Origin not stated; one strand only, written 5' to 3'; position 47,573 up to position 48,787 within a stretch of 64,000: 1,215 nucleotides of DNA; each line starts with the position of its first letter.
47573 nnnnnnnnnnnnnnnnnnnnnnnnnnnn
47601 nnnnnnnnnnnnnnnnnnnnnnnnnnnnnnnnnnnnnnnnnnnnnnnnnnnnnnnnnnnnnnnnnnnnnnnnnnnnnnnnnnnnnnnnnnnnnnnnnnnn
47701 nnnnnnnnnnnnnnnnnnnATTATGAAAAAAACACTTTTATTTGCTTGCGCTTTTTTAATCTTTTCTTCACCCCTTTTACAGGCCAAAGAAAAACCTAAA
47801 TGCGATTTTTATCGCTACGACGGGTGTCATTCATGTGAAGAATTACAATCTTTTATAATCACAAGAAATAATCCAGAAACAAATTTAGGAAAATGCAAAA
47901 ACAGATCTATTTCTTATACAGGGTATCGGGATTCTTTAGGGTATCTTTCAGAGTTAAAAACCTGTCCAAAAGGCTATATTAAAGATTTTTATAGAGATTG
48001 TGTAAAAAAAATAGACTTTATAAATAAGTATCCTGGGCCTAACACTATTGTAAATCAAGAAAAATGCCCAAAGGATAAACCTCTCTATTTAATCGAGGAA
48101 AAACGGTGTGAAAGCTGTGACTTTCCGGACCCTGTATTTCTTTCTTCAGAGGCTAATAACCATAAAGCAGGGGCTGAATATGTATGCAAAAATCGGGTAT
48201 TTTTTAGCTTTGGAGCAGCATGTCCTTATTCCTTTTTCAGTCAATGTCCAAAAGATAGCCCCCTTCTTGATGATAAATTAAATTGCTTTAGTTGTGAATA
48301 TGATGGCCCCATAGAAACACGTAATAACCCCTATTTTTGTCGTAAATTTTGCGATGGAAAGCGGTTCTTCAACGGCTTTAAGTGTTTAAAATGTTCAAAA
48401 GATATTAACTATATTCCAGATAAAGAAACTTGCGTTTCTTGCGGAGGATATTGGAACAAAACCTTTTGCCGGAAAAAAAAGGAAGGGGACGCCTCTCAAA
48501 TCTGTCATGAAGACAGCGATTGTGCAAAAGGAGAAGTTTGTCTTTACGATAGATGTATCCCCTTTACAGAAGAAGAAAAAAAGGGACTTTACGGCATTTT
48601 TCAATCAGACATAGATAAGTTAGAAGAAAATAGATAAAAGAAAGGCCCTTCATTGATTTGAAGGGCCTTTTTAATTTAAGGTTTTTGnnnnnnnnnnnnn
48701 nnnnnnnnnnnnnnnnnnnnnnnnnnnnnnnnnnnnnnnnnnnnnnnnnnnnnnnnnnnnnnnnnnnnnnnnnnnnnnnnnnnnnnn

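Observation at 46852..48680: Tandem paralogous secreted Cys-rich proteins bracketed by a near-identical ~40-bp direct repeat that includes the terminator hairpins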

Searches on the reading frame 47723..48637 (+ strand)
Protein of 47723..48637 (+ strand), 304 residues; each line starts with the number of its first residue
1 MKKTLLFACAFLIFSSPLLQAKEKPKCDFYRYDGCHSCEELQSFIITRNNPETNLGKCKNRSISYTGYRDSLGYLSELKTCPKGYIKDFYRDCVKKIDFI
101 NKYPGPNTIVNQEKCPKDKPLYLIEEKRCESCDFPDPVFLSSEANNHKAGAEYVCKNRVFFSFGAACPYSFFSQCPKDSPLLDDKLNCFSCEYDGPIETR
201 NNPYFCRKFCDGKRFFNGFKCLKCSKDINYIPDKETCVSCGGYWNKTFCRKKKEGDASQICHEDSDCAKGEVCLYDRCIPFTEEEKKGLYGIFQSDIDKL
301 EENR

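Call 5: search_protein_families(library=pfam, proteins=[window:47723-48637:+], max_evalue=1)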
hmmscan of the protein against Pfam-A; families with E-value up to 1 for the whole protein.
window:47723-48637:+ (304 aa): 0 families

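Call 6: find_homologous_proteins(query=window:47723-48637:+, max_evalue=0.001)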
Query window:47723-48637:+ (304 aa): 2 proteins with E <= 0.001 among 245 candidates.
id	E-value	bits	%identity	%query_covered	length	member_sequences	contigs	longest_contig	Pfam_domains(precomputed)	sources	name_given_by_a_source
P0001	9.2e-198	674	95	100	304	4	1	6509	-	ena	-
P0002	4.1e-52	196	40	93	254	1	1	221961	-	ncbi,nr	ncbi:MAG: hypothetical protein EOM53_00540 [Alphaproteobacteria bacterium]|nr:hypothetical protein [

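Call 10: find_encoding_contigs(protein=P0001, flank=10000, max_places=10)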
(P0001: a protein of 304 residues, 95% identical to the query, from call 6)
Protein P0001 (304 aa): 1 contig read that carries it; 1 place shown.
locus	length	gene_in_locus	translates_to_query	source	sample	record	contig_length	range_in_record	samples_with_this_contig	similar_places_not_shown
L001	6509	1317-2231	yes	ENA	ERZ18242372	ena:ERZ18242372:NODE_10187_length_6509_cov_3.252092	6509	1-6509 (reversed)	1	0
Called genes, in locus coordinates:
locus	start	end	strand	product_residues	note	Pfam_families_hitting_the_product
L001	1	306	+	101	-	?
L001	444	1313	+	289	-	-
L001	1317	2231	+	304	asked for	-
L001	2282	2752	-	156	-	PF02556:SecB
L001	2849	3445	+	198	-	PF04280:Tim44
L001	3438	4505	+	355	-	PF03562:MltA, PF06725:3D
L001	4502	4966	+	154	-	PF01713:Smr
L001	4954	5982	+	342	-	PF00814:TsaD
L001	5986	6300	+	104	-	PF00085:Thioredoxin, PF00578:AhpC-TSA (weak), PF14595:Thioredoxin_9, PF08534:Redoxin (weak), PF13098:Thioredoxin_2, PF13728:TraF (weak), PF13905:Thioredoxin_8 (weak)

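Call 30: find_encoding_contigs(protein=P0002, flank=10000, max_places=10)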
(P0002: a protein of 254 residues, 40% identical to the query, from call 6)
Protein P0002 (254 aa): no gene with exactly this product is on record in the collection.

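Call 32: search_protein_families(library=ncbifam, proteins=[window:47723-48637:+], max_evalue=1)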
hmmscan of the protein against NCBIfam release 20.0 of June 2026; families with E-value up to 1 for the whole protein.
window:47723-48637:+ (304 aa): 2 families
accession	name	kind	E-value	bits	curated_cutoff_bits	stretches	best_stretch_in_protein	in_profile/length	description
TIGR04201.1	Myxo_Cys_RPT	repeat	0.0028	17.7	25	1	259-278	4-22/22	Cys-rich repeat-containing protein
NF045931.1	LP_sig_MAG6090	domain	0.098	12.6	35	1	1-19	1-19/25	lipoprotein, MAG6090 family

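Call 33: search_protein_families(library=phrogs, proteins=[window:47723-48637:+], max_evalue=0.01)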
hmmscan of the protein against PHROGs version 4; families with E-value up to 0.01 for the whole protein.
window:47723-48637:+ (304 aa): 0 families

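Call 50: predict_structure(alignment_id=A3)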
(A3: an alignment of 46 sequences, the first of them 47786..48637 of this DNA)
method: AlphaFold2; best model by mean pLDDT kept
length: 283 residues; sequences in the alignment: 46
mean_pLDDT: 78.2   pTM: 0.62
mean pLDDT of the five models: 78.2, 78.1, 76.0, 75.8, 75.3
residues with pLDDT >= 90: 80; 70-90: 130; 50-70: 50; < 50: 23
segments of 3 or more residues with pLDDT < 50: 83-86, 270-283
pLDDT, mean of each block of 10 residues (from residue 1): 66 86 79 82 66 85 85 76 52 80 80 78 54 81 68 90 90 93 89 93 93 91 93 87 82 78 62 42 42
secondary structure, 60 per line:
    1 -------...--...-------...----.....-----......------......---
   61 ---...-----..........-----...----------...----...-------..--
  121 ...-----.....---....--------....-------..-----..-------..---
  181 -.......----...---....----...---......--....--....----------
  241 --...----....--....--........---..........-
elements in order: E8-10 E13-15 E23-25 H30-34 E40-45 E52-57 E64-66 E72-74 H75-81 E87-89 E100-102 E107-109 H129-133 E137-140 E149-152 H182-188 E193-195 E199-202 H213-218 E221-224 E227-230 E250-253 E256-259 H262-269 H273-282

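Call 55: fold_search(model_id=the predicted structure, library=pdb)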
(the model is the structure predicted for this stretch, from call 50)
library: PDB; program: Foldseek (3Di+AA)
matches with E <= 10: 81; with E <= 0.001: 0
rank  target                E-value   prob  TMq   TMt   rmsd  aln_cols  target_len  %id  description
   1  1abr_B                1.4e+00  0.01  0.11  0.11  17.6       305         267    9  CRYSTAL STRUCTURE OF ABRIN-A (released 1995-02-07)
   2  5mwf_B                1.8e+00  0.01  0.09  0.10  24.8       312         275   12  Human Jagged2 C2-EGF2 (released 2017-06-14)
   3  8em7_A                1.9e+00  0.01  0.10  0.02  20.1       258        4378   15  Cryo-EM structure of LRP2 at pH 5.2 (released 2023-02-08)
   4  8jx9_B                2.1e+00  0.01  0.11  0.05  13.4       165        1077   15  rat megalin bodyA (released 2024-06-19)
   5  1hwm_B                2.1e+00  0.01  0.11  0.11  18.2       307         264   10  EBULIN,ORTHORHOMBIC CRYSTAL FORM MODEL (released 2001-01-24)
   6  9fqz_LE               3.0e+00  0.01  0.08  0.09  25.7       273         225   11  CRYO-EM STRUCTURE OF HCT15 POLYSOMES BOUND TO EEF2, EBP1, AND SERBP1 (released 2026-01-14)
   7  4hr6_C                3.0e+00  0.01  0.11  0.11  17.5       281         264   10  Crystal structure of snake gourd (Trichosanthes anguina) seed lectin, a three chain homologue of type II RIPs (released 2013-08-07)
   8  6ql7_A                3.2e+00  0.20  0.12  0.02   3.1        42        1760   19  Structure of fatty acid synthase complex with bound gamma subunit from Saccharomyces cerevisiae at 4.6 angstrom (released 2020-03-18)
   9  8jxc_A                3.2e+00  0.01  0.11  0.04  19.4       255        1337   14  rat megalin wingB (released 2024-06-19)
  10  6ql6_A                3.6e+00  0.18  0.12  0.02   3.1        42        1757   19  Structure of Fatty acid synthase complex from Saccharomyces cerevisiae at 2.9 Angstrom (released 2020-03-18)
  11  4kt1_E                3.6e+00  0.01  0.08  0.18  13.9       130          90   16  Complex of R-spondin 1 with LGR4 extracellular domain (released 2013-06-19)
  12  8qyx_H2               3.8e+00  0.01  0.08  0.09  26.3       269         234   11  Human 60S ribosomal subunit (released 2024-12-11)
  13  8uiy_LE               3.8e+00  0.00  0.08  0.09  27.1       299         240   12  In situ human P-Z state 80S ribosome (released 2025-04-09)
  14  2aai_B                4.0e+00  0.01  0.08  0.08  16.8       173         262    8  Crystallographic refinement of ricin to 2.5 Angstroms (released 1994-01-31)
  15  8rwv_A                4.5e+00  0.03  0.08  0.06   6.3        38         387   18  Human OCCM DNA licensing intermediate (released 2025-02-05)
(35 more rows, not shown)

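Call 70: fold_search(model_id=the predicted structure, library=viral)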
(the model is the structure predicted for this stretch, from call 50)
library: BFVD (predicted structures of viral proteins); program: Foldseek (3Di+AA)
matches with E <= 10: 164; with E <= 0.001: 0
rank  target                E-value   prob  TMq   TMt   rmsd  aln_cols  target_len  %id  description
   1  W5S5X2                2.3e-02  0.13  0.12  0.09  15.9       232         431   12  EGF-like domain protein [Pithovirus sibericum]
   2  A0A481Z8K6            6.1e-02  0.07  0.13  0.11  20.3       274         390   13  Transmembrane protein [Pithovirus LCPAC304]
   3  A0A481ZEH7            1.3e-01  0.11  0.14  0.17  17.7       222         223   14  Transmembrane protein [Pithovirus LCPAC404]
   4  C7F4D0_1              2.0e-01  0.06  0.13  0.06  17.4       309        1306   14  (no name in the UniProt tables at hand)
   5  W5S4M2                2.8e-01  0.08  0.13  0.08  22.4       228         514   14  Uncharacterized protein [Pithovirus sibericum]
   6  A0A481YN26            3.7e-01  0.14  0.11  0.07  12.0       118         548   16  Transmembrane protein [Pithovirus LCDPAC01]
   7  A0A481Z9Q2            5.1e-01  0.12  0.10  0.11  12.7       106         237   14  Transmembrane protein [Pithovirus LCPAC304]
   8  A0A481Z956            5.4e-01  0.15  0.12  0.13  12.1        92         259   17  Transmembrane protein [Pithovirus LCPAC304]
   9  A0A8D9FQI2            8.8e-01  0.01  0.09  0.11  19.5       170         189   15  Uncharacterized protein [uncultured marine phage]
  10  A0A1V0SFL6            9.3e-01  0.06  0.13  0.19  12.1       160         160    8  Uncharacterized protein [Hokovirus HKV1]
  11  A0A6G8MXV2            1.2e+00  0.06  0.10  0.08  14.5       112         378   20  Membrane protein [Cedratvirus kamchatka]
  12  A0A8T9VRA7            1.2e+00  0.05  0.14  0.05  15.8       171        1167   13  (no name in the UniProt tables at hand)
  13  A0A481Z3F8            1.2e+00  0.02  0.11  0.10  19.0       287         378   14  Transmembrane protein [Pithovirus LCPAC103]
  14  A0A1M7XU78            1.3e+00  0.30  0.10  0.07   8.2        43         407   19  Uncharacterized protein (Fragment) [Cedratvirus A11]
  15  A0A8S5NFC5            1.4e+00  0.04  0.10  0.12  19.6       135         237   15  High potential iron-sulfur protein like [Siphoviridae sp. ctrok7]
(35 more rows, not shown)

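Call 80: search_protein_families(library=pfam, alignment_id=A3, max_evalue=0.1)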
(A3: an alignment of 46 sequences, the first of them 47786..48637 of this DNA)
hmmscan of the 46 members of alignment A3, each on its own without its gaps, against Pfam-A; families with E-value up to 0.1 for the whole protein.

A. member 1, window:47786-48637:+ (283 aa): 0 families

B. families by the number of members that match (of 46 scanned): 13 families
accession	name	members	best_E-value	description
PF07007.17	LprI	2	8.8e-05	Lysozyme inhibitor LprI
PF14592.12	Chondroitinas_B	2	0.0016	Chondroitinase B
PF13453.11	Zn_ribbon_TFIIB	2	0.0048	Transcription factor zinc-finger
PF00193.23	Xlink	2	0.016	Extracellular link domain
PF00057.23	Ldl_recept_a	1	0.035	Low-density lipoprotein receptor domain class A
PF24977.1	DUF7772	1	0.039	Family of unknown function (DUF7772)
PF21164.2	Dumpy_DPY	1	0.043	Dumpy, DPY module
PF23416.1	DUF7107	1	0.053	Domain of unknown function (DUF7107)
PF10111.15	Glyco_tranf_2_2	1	0.055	Glycosyltransferase like family 2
PF05966.18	Chordopox_A33R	1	0.064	Chordopoxvirus A33R protein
PF05641.18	Agenet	1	0.066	Agenet domain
PF19382.4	DUF5957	1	0.067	Family of unknown function (DUF5957)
PF22635.1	I-TevI_ZnF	1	0.077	Intron-associated endonuclease 1 zinc finger domain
